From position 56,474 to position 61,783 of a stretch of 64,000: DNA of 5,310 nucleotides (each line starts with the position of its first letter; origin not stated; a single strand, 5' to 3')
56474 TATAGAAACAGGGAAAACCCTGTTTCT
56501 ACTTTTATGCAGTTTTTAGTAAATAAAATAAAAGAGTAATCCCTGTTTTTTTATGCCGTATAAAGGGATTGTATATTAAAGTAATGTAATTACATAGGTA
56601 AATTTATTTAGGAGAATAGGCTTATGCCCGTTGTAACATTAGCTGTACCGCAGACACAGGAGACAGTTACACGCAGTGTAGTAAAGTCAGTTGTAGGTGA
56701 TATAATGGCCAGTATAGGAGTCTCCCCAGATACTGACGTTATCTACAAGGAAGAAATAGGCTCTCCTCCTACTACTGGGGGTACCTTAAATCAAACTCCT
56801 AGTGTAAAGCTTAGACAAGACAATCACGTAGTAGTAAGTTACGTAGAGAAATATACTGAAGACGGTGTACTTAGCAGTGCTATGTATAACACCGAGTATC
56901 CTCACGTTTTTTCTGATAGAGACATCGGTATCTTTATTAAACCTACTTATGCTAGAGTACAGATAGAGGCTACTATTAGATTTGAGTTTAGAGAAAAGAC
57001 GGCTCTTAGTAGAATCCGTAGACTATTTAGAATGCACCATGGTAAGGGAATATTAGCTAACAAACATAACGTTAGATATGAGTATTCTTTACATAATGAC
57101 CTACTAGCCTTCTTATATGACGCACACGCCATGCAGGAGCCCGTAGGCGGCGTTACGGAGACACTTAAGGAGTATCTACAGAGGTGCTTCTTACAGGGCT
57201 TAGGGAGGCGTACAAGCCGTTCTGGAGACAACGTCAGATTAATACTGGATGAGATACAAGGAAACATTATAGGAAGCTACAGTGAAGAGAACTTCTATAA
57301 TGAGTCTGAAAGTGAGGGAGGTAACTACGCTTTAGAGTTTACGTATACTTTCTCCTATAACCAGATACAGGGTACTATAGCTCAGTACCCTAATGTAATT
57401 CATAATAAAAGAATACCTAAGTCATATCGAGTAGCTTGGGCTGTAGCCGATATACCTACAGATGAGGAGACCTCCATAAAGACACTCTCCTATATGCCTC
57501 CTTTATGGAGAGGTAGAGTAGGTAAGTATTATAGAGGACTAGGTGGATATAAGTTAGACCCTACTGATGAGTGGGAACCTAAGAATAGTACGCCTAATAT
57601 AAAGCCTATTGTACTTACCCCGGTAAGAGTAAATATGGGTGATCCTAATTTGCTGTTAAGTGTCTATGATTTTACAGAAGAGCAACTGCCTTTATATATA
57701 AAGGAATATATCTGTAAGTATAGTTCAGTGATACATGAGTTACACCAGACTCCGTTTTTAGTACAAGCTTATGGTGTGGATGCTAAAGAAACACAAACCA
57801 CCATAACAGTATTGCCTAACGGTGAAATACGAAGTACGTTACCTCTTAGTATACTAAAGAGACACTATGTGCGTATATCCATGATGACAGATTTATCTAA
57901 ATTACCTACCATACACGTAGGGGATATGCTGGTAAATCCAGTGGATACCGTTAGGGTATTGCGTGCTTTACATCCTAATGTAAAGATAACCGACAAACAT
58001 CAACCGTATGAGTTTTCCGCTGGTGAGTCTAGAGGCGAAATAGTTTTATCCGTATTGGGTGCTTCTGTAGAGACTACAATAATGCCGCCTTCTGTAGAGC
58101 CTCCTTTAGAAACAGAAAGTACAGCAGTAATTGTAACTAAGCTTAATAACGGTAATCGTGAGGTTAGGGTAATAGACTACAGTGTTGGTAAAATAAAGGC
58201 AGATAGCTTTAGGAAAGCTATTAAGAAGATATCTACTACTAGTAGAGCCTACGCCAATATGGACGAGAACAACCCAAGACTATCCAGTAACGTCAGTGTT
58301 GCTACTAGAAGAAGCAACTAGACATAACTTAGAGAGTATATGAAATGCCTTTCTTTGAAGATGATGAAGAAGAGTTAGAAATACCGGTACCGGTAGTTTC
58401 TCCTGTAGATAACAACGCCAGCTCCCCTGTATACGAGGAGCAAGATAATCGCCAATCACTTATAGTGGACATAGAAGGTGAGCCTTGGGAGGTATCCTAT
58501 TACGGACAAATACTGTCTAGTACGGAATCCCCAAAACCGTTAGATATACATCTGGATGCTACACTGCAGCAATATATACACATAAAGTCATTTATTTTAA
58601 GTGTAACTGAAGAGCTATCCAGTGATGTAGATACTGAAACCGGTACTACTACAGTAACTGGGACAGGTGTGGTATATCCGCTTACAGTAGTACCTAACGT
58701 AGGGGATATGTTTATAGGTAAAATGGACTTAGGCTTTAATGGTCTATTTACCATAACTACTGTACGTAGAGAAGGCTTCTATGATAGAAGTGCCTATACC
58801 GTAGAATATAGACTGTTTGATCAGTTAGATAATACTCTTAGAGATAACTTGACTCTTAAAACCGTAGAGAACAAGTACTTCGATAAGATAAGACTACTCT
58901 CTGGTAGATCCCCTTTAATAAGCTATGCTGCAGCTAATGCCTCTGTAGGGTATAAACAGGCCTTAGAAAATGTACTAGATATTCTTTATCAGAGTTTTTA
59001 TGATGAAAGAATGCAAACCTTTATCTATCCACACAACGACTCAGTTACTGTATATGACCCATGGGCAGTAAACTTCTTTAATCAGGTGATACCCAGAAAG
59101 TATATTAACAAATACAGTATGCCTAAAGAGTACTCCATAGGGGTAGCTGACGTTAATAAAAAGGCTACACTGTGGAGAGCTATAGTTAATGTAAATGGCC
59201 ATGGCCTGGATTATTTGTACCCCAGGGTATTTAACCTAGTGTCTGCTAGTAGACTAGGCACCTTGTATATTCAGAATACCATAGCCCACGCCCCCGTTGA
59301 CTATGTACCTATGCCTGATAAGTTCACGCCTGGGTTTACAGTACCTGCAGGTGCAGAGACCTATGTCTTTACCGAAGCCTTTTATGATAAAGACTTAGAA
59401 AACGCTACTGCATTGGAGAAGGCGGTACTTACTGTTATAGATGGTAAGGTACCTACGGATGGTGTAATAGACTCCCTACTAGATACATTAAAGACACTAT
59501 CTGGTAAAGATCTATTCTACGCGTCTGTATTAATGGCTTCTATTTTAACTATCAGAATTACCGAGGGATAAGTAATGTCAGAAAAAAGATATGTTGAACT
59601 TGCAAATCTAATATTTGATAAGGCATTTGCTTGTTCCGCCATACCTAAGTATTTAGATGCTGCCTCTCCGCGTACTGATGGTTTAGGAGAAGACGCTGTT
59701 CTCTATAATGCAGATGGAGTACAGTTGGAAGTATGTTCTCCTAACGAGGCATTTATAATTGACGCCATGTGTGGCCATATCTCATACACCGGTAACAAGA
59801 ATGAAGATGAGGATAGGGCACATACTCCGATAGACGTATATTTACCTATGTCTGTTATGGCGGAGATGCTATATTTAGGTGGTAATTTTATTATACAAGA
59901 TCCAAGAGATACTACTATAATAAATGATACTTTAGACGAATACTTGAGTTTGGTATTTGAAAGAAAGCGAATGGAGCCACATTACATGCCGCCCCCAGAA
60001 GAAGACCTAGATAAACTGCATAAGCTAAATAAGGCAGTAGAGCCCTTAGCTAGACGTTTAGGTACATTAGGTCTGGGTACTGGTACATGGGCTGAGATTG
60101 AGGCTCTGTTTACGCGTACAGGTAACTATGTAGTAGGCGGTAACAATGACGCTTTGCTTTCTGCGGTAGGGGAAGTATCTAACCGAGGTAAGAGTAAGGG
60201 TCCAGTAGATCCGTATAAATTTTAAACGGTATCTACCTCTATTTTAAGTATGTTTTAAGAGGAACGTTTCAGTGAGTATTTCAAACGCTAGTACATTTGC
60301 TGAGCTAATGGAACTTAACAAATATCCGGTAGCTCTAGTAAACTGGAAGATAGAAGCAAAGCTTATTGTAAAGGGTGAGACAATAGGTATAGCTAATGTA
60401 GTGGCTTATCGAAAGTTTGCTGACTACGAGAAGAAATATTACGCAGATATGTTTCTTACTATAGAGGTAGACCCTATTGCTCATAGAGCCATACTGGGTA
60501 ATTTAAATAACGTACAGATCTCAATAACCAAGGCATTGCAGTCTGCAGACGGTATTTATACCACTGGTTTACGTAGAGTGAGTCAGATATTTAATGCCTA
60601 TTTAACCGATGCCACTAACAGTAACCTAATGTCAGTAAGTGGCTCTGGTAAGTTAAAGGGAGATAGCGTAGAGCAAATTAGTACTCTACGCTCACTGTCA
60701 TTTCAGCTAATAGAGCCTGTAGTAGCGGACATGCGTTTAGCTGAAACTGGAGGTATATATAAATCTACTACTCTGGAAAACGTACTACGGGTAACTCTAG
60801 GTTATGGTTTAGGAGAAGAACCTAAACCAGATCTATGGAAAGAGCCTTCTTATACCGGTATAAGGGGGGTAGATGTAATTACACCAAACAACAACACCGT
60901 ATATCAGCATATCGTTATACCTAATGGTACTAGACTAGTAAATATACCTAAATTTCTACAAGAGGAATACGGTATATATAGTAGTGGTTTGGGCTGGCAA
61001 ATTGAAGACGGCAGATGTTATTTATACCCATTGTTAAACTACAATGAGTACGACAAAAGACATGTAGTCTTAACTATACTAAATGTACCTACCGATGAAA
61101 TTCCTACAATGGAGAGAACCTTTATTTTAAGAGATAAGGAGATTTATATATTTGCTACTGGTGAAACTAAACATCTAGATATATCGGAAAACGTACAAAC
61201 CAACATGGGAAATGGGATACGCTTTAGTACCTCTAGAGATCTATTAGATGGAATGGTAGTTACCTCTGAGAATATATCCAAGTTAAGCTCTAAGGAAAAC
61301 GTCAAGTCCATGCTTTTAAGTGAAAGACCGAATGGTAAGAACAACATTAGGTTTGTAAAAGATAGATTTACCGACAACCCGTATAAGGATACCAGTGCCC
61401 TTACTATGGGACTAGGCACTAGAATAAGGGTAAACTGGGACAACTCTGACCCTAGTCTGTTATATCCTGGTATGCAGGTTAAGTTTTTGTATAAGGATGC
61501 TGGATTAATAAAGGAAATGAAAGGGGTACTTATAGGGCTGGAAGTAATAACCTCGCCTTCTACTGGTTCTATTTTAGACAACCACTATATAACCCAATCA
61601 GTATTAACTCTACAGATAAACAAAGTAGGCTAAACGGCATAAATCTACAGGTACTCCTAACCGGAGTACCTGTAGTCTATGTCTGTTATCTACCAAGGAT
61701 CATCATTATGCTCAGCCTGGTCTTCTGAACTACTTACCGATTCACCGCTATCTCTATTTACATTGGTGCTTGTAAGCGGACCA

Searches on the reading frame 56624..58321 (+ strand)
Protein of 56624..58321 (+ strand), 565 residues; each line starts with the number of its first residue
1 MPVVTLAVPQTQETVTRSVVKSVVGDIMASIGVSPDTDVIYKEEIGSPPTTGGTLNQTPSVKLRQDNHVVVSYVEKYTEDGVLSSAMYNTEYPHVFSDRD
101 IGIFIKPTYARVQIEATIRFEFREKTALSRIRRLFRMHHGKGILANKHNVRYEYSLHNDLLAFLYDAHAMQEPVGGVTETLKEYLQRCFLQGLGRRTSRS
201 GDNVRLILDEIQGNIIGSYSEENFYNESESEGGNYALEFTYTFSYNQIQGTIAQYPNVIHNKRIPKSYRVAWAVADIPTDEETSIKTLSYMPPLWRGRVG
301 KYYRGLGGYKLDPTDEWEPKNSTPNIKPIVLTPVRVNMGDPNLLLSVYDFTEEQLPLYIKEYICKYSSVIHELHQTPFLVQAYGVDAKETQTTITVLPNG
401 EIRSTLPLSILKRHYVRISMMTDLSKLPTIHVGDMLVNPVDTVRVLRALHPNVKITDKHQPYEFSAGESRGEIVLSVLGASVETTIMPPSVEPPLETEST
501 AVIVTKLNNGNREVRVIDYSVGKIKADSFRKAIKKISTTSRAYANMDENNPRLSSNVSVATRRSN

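Call 7: search_protein_families(library=phrogs, proteins=[window:56624-58321:+])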
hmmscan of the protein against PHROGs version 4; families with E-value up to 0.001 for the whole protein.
window:56624-58321:+ (565 aa): 1 family
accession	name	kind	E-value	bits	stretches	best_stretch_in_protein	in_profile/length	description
phrog_3289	-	unknown function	9.4e-64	216.8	1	1-474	1-478/526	-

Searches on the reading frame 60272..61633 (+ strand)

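Call 77: search_protein_families(library=phrogs, proteins=[window:60272-61633:+])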
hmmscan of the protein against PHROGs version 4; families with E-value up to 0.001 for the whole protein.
window:60272-61633:+ (453 aa): 2 families
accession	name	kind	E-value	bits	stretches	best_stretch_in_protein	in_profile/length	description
phrog_3245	-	unknown function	4.3e-93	313.5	1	22-450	22-445/452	-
phrog_20569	-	unknown function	4.1e-06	26.2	1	204-240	336-371/813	-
